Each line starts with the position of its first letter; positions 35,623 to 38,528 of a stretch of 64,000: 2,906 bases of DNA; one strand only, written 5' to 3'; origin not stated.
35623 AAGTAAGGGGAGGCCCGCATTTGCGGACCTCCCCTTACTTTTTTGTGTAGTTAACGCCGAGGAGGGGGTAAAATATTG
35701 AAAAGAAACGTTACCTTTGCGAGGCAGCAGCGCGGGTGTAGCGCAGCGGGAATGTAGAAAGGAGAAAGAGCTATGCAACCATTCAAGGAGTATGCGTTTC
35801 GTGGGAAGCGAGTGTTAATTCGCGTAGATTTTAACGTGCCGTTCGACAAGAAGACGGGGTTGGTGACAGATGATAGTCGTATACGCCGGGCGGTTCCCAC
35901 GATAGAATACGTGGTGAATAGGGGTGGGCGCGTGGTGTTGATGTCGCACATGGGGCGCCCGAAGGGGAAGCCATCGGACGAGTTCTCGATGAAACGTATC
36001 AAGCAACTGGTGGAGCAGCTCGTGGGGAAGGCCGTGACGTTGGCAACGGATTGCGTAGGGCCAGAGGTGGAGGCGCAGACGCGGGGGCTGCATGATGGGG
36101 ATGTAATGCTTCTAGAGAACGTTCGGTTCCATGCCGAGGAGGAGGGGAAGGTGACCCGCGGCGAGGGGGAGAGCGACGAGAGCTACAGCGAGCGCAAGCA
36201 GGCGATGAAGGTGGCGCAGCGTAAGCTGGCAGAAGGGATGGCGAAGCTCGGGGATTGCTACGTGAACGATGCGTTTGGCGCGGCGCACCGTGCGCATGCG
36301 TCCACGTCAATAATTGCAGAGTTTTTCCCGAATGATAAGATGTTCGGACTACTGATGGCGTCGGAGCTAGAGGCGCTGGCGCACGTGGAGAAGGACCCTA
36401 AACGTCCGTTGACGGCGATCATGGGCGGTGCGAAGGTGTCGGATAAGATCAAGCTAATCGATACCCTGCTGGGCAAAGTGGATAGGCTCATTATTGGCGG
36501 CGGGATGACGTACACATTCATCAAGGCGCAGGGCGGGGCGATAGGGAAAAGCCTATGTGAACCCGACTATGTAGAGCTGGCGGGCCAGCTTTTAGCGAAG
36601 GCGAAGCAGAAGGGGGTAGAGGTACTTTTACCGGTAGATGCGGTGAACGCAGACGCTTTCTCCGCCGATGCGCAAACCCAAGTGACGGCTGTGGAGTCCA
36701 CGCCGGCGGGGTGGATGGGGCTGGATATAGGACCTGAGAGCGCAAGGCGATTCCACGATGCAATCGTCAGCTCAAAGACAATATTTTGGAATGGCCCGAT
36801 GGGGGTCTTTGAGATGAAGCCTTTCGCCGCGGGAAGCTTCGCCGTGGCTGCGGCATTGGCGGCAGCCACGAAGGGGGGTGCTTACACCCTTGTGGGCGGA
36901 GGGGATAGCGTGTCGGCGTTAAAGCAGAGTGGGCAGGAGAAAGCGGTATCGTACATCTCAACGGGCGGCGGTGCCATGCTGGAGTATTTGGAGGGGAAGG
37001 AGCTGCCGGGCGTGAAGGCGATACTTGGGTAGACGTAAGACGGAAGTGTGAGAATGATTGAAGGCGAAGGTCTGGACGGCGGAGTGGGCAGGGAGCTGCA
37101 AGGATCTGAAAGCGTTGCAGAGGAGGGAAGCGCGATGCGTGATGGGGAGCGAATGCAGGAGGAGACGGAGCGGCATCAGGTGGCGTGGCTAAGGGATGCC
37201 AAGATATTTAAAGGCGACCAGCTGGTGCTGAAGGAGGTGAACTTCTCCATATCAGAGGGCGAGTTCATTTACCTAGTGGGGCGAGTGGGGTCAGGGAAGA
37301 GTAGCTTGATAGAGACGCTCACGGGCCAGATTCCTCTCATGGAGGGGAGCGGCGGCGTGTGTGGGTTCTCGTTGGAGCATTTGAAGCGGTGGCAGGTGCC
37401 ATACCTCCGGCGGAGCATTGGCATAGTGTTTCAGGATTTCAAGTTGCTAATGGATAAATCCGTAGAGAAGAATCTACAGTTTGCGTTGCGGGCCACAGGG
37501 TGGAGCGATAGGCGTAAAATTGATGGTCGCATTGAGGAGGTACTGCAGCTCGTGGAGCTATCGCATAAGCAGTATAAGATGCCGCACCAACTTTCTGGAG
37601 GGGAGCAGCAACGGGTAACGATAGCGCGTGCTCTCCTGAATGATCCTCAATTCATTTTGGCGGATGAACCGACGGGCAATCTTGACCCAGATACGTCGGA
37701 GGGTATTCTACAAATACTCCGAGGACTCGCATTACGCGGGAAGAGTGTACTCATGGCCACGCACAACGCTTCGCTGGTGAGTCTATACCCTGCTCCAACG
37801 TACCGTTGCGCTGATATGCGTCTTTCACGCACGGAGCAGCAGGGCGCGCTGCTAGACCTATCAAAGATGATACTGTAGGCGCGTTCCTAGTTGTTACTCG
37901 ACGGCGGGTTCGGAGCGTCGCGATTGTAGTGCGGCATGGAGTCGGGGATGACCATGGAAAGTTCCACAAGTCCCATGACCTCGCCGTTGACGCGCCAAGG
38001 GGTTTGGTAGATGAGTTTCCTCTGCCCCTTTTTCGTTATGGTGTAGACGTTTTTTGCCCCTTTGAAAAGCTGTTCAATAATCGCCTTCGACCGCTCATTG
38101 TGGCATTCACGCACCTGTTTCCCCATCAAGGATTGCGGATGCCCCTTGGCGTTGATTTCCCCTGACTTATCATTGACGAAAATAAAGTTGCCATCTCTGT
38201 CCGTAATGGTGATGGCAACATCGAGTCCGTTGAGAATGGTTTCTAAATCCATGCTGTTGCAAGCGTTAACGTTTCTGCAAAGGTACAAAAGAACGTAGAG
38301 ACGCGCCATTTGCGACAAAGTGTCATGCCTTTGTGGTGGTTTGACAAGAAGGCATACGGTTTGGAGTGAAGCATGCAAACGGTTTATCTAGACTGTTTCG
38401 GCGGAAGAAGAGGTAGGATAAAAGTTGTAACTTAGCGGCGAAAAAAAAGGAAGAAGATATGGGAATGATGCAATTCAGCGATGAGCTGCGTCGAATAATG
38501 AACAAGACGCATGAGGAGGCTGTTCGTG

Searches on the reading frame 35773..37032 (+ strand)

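Call 26: search_protein_families(library=pfam, proteins=[window:35773-37032:+], max_evalue=0.05)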
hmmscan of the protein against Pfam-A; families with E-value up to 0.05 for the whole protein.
window:35773-37032:+ (419 aa): 1 family
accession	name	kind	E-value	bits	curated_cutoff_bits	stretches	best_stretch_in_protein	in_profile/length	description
PF00162.24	PGK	-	7.3e-152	506.2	27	1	6-409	3-379/379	Phosphoglycerate kinase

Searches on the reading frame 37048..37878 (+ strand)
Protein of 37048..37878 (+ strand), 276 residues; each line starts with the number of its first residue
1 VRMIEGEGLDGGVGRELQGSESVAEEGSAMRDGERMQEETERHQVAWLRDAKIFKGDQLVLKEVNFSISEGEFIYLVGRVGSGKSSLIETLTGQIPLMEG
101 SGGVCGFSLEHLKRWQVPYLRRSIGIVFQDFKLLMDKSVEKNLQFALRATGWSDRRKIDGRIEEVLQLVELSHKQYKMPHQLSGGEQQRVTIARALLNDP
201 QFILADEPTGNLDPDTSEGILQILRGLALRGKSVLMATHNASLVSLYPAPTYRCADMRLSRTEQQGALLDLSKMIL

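Call 26: search_protein_families(library=pfam, proteins=[window:37048-37878:+], max_evalue=0.05)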
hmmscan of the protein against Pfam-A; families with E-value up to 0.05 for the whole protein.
window:37048-37878:+ (276 aa): 10 families
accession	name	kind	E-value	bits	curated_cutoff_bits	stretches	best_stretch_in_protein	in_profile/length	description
PF00005.33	ABC_tran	-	8e-31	107.9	25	1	61-209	1-136/137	ABC transporter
PF13304.12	AAA_21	-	5.7e-07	30.3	27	1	169-245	225-304/304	AAA domain, putative AbiEii toxin, Type IV TA system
PF02463.25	SMC_N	-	0.0014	18.5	40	0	71-91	24-44/220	RecF/RecN/SMC N terminal domain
PF20703.3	nSTAND1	-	0.002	18.3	27.1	1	49-107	11-60/379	Novel STAND NTPase 1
PF01926.29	MMR_HSR1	-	0.0035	17.9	21.9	1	74-95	2-23/113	50S ribosome-binding GTPase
PF00350.29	Dynamin_N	-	0.0054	17.2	27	1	74-103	1-30/168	Dynamin family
PF13401.12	AAA_22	-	0.0071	17.1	27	1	71-95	5-29/130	AAA domain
PF13191.12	AAA_16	-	0.0089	17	32.6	1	69-137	22-85/167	AAA ATPase domain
PF03193.22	RsgA_GTPase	-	0.012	15.9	30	1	60-95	96-130/174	RsgA GTPase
PF13555.12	AAA_29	-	0.016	15.4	27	1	66-90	17-41/61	P-loop containing region of AAA domain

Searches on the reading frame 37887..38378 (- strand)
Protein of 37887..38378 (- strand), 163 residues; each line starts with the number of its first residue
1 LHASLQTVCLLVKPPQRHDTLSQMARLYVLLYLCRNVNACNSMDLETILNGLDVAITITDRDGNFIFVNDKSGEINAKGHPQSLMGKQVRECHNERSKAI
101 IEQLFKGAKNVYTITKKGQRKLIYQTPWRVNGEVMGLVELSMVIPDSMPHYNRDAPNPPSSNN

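Call 26: search_protein_families(library=pfam, proteins=[window:37887-38378:-], max_evalue=0.05)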
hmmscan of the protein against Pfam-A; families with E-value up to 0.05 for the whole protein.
window:37887-38378:- (163 aa): 7 families
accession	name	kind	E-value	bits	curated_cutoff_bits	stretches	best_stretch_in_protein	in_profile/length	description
PF08448.16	PAS_4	-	1.5e-06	28.8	23.1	1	49-139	1-100/110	PAS fold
PF16736.11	sCache_like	-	0.00036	21.3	27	0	45-141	36-115/117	Single Cache-like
PF13426.13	PAS_9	-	0.0019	18.9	27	1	54-120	2-74/103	PAS domain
PF00989.32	PAS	-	0.0019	18.6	22.6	1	44-105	2-66/113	PAS fold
PF13596.12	PAS_10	-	0.026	15.6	22.1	1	45-140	1-101/106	PAS domain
PF13188.13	PAS_8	-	0.036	14.4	21.8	0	45-71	3-29/65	PAS domain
PF17203.10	sCache_3_2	-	0.046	14.2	28.4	0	60-138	54-122/140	Single cache domain 3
